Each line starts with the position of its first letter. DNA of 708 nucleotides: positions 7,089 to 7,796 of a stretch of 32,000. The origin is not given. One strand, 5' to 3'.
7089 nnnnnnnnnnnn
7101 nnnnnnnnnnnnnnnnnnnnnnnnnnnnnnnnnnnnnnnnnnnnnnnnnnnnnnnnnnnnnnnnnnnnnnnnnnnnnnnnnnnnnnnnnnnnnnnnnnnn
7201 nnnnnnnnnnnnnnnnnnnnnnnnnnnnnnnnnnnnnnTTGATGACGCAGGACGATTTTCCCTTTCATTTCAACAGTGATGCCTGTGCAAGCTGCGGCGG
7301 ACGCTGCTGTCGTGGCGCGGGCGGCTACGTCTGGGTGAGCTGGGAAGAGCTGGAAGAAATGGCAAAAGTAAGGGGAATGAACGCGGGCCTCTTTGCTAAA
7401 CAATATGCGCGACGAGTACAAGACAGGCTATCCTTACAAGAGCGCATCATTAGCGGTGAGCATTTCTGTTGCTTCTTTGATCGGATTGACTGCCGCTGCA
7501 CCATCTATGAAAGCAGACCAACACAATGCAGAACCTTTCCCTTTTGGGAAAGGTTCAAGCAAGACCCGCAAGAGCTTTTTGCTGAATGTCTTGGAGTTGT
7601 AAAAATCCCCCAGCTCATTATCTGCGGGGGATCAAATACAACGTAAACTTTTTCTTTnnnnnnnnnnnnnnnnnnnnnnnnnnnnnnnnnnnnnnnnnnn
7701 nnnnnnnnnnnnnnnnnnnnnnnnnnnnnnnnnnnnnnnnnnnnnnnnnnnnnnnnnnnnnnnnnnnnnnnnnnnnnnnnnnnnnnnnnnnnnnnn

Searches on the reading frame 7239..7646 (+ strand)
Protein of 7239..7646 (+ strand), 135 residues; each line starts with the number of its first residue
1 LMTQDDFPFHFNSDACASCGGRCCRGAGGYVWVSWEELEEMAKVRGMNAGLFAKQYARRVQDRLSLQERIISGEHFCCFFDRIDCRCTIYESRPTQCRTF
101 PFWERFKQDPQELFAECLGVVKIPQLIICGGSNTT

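Call 63: search_protein_families(library=pfam, proteins=[window:7239-7646:+], max_evalue=0.00001)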
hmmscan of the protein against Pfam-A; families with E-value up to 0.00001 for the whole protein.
window:7239-7646:+ (135 aa): 1 family
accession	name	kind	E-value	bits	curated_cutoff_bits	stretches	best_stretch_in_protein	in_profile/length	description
PF03692.20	CxxCxxCC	-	2.9e-11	44.3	23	1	15-107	1-78/85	Putative zinc- or iron-chelating domain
